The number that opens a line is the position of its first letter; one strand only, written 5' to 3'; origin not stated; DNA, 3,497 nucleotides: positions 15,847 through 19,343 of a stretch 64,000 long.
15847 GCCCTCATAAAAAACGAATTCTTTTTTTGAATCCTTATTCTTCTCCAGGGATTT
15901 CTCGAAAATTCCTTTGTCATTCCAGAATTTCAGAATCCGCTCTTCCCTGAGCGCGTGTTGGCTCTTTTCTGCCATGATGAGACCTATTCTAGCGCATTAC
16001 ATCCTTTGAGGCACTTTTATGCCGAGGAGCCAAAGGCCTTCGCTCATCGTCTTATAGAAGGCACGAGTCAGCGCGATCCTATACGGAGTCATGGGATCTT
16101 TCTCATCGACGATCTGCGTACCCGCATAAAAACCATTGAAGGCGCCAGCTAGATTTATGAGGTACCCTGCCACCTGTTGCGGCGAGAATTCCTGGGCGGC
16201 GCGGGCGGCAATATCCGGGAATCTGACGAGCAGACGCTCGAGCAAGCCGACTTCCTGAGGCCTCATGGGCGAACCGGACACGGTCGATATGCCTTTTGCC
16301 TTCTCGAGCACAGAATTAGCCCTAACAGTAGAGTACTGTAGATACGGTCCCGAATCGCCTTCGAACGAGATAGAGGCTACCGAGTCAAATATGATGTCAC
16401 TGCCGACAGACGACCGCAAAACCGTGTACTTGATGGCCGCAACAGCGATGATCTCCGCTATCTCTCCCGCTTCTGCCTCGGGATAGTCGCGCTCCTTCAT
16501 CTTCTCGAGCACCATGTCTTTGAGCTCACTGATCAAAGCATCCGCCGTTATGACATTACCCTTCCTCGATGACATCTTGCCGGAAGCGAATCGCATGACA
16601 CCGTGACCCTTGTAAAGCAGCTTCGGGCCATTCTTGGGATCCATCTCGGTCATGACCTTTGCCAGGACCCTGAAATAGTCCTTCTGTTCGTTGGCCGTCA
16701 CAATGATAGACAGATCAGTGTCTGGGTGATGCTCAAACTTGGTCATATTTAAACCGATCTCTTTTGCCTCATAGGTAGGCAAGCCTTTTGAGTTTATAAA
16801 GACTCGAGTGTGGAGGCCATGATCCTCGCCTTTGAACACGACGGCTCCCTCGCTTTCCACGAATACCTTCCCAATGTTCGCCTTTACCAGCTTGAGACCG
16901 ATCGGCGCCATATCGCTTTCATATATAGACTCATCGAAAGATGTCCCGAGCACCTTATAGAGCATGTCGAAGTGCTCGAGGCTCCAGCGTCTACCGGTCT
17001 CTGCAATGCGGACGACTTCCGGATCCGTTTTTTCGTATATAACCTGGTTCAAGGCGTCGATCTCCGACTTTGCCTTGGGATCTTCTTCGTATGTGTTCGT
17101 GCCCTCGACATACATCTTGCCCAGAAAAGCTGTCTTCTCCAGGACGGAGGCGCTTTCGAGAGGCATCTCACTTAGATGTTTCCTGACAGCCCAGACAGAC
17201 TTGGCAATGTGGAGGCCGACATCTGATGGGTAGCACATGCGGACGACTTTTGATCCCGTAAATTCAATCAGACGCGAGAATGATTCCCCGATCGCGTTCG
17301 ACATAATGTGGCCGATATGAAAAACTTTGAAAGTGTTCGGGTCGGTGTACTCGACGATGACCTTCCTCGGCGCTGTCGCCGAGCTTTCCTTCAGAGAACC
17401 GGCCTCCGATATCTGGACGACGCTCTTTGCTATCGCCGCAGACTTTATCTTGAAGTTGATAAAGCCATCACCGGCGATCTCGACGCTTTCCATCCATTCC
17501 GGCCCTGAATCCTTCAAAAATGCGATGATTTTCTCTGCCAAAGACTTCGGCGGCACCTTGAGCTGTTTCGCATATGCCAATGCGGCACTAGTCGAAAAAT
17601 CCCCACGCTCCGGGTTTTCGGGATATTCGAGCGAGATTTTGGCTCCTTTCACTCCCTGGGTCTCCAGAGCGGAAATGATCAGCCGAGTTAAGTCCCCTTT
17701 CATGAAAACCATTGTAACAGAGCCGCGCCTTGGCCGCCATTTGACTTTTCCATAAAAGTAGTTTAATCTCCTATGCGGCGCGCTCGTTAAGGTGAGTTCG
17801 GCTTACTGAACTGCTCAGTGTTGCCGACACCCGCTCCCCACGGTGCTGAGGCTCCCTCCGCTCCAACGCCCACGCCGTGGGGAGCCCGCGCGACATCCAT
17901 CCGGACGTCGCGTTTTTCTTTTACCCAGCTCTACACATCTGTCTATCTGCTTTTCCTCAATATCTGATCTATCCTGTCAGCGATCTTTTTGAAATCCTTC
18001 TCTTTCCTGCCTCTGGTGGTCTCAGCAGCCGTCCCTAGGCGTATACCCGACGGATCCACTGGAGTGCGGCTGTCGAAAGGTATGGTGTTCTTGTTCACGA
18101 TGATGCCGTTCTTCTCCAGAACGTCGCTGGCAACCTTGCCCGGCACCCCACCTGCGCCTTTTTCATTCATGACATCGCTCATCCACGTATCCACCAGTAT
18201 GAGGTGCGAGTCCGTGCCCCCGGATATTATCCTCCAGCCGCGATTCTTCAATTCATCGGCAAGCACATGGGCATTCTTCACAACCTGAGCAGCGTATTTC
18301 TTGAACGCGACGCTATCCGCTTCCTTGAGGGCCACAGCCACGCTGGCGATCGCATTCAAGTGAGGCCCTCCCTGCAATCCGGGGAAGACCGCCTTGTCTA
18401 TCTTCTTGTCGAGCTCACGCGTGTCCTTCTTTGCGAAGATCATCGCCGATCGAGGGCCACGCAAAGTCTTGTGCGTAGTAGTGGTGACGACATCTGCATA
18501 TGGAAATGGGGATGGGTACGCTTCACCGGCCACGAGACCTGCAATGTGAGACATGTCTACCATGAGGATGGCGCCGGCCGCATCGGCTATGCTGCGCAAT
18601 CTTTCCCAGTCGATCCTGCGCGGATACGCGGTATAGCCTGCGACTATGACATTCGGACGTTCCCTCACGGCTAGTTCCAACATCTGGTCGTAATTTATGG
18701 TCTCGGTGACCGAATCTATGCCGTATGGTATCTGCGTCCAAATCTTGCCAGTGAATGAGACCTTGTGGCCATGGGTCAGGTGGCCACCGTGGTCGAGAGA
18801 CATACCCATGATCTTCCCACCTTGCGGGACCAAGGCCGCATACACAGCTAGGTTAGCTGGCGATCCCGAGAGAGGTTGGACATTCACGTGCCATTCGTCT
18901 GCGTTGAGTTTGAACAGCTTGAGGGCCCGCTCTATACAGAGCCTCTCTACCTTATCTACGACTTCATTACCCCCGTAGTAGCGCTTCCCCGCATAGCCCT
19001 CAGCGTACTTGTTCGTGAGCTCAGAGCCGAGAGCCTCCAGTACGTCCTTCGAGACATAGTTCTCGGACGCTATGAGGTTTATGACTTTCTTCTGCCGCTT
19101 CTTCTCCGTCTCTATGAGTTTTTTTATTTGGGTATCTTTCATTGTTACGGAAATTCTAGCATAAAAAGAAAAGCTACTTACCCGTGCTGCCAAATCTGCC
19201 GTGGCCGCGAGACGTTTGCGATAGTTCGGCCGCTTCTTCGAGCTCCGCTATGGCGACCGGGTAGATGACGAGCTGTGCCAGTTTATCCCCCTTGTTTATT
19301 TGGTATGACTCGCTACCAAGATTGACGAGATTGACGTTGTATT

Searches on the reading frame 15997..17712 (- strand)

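Call 79: search_protein_families(library=pfam, proteins=[window:15997-17712:-], max_evalue=0.00001)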
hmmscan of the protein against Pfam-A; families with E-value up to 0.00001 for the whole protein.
window:15997-17712:- (571 aa): 3 families
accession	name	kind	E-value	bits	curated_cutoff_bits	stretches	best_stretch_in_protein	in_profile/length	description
PF00750.26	tRNA-synt_1d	-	1.7e-30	106.7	23.3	1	108-443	12-348/349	tRNA synthetases class I (R), catalytic domain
PF05746.21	DALR_1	-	6.9e-23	81.4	22.3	1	458-571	1-117/117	DALR anticodon binding domain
PF03485.21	Arg_tRNA_synt_N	-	3.4e-17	63.3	21.5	1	11-89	6-85/85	Arginyl tRNA synthetase N terminal domain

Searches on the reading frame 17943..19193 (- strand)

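Call 79: search_protein_families(library=pfam, proteins=[window:17943-19193:-], max_evalue=0.00001)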
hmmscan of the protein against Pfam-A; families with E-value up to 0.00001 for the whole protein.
window:17943-19193:- (416 aa): 1 family
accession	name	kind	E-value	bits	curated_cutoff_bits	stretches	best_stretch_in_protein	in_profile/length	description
PF00464.25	SHMT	-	2.7e-161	537.1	27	1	17-407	2-398/399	Serine hydroxymethyltransferase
